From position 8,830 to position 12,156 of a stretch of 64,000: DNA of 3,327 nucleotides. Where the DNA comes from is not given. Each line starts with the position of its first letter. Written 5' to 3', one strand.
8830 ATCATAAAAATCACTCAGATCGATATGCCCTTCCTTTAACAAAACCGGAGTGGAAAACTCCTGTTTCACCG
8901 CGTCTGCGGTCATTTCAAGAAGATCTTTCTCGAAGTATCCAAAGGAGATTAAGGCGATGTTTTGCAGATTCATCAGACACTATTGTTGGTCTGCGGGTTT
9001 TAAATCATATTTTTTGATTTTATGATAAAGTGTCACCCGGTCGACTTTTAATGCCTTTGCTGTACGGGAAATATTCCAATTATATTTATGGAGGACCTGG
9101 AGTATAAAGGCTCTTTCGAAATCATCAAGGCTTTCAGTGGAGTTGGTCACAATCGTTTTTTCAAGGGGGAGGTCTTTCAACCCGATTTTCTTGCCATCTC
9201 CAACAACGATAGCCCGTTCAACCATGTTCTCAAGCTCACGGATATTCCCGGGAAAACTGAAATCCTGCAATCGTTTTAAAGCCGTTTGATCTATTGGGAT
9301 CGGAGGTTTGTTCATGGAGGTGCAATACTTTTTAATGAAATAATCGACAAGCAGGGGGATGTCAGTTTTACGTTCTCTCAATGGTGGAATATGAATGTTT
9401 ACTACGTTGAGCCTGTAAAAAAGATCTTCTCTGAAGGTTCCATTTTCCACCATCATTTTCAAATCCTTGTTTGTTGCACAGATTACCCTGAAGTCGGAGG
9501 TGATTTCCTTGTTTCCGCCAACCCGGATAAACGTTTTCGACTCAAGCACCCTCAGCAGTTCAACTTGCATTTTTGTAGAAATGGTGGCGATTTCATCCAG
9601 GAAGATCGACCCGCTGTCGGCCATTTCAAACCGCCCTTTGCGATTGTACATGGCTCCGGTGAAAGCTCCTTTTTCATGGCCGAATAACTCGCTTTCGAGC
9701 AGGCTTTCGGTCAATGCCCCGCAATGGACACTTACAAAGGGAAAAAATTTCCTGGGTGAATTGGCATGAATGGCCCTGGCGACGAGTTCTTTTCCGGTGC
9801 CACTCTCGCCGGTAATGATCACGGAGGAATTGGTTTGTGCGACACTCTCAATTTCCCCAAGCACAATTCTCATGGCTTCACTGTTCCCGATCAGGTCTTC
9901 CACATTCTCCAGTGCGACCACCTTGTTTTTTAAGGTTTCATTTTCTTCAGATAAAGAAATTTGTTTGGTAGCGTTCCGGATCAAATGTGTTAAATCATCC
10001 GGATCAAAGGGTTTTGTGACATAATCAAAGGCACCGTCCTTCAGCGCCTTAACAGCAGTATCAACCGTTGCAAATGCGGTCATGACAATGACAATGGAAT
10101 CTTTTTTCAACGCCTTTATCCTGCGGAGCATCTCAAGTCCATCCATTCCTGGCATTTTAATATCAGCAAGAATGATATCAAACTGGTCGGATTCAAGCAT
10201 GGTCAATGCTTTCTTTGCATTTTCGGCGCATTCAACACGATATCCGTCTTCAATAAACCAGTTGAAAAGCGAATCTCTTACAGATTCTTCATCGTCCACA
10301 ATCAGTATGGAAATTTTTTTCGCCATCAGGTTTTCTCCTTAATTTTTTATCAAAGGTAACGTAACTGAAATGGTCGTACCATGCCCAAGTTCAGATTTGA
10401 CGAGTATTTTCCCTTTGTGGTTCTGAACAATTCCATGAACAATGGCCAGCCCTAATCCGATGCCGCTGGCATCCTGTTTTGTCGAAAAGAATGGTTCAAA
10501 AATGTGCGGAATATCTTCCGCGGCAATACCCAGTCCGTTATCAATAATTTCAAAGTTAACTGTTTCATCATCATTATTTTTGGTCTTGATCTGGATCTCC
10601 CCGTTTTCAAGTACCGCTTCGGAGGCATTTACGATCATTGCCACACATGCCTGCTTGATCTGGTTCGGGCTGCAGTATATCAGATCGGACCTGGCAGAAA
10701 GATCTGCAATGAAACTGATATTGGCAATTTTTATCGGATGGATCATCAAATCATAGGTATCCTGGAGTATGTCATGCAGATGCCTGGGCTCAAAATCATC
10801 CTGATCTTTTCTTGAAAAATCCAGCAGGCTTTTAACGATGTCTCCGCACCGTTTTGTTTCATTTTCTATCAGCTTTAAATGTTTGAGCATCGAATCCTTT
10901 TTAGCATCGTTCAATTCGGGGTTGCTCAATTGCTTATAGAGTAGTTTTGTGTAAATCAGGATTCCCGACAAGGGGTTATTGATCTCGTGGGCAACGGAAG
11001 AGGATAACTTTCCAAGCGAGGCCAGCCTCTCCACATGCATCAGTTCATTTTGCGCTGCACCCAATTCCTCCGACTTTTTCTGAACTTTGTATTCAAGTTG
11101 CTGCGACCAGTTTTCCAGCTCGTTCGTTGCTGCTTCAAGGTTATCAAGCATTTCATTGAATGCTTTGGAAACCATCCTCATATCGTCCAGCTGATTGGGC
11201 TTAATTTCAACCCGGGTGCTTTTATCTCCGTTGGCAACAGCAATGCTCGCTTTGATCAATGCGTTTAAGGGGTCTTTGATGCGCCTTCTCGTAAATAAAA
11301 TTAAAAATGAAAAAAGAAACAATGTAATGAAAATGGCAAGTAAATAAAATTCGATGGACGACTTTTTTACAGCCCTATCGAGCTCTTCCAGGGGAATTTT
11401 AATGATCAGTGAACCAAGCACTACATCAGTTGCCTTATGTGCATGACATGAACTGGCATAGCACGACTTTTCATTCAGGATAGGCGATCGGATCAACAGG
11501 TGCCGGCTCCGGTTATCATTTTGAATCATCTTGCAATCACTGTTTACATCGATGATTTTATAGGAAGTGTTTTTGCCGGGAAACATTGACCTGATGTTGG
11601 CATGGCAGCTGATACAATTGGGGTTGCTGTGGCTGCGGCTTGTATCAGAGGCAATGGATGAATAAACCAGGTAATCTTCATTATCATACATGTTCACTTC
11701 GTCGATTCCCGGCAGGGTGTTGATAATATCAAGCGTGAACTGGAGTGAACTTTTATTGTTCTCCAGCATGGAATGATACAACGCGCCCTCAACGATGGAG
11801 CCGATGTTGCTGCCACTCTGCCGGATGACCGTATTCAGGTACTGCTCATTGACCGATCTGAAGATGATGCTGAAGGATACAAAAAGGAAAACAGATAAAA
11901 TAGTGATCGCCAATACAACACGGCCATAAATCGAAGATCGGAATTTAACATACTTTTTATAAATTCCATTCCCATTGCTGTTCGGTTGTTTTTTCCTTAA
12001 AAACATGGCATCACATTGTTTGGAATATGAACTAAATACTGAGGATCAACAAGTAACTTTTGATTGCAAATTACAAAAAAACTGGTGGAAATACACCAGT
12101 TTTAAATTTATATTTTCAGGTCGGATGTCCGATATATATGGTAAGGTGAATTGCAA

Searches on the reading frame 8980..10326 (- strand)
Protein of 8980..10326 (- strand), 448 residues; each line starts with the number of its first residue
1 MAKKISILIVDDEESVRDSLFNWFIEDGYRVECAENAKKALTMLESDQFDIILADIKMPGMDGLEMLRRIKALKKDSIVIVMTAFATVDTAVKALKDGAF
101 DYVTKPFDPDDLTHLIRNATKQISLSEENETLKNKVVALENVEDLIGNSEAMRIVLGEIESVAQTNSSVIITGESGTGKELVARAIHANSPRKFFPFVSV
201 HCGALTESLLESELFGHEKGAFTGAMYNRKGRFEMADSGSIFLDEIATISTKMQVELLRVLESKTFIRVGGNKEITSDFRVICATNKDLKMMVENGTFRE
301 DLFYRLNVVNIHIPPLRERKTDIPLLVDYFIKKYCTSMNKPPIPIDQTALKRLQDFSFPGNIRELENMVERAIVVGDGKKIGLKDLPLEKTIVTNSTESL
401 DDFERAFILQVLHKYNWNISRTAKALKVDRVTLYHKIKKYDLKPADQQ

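Call 19: search_protein_families(library=pfam, proteins=[window:8980-10326:-], max_evalue=0.000001)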
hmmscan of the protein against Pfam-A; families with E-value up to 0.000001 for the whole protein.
window:8980-10326:- (448 aa): 6 families
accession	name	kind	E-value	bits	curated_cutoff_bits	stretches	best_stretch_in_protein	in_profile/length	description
PF00158.32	Sigma54_activat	-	6.4e-69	231.4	20.2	1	145-312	1-168/168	Sigma-54 interaction domain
PF00072.30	Response_reg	-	7.2e-33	113.5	30.2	1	7-116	1-110/111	Response regulator receiver domain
PF25601.1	AAA_lid_14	-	2e-23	82.5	27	1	317-389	1-73/87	AAA+ ATPase lid domain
PF14532.12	Sigma54_activ_2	-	4.4e-22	79.2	25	1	146-316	1-138/138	Sigma-54 interaction domain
PF02954.25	HTH_8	-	1.5e-11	44.3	22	1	400-440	2-42/42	Bacterial regulatory protein, Fis family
PF07728.20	AAA_5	-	4.9e-08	33.5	22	1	169-287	2-123/139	AAA domain (dynein-related subfamily)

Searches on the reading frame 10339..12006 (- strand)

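Call 19: search_protein_families(library=pfam, proteins=[window:10339-12006:-], max_evalue=0.000001)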
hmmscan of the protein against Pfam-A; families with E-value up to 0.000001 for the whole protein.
window:10339-12006:- (555 aa): 3 families
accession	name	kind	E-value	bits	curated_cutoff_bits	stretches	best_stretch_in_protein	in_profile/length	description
PF02518.31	HATPase_c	-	1.6e-22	80.5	26.4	1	447-552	3-109/111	Histidine kinase-, DNA gyrase B-, and HSP90-like ATPase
PF00512.31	HisKA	-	7.5e-14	52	26.9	1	331-402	2-65/66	His Kinase A (phospho-acceptor) domain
PF00672.30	HAMP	-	5.8e-09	36.6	25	1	238-292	1-53/53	HAMP domain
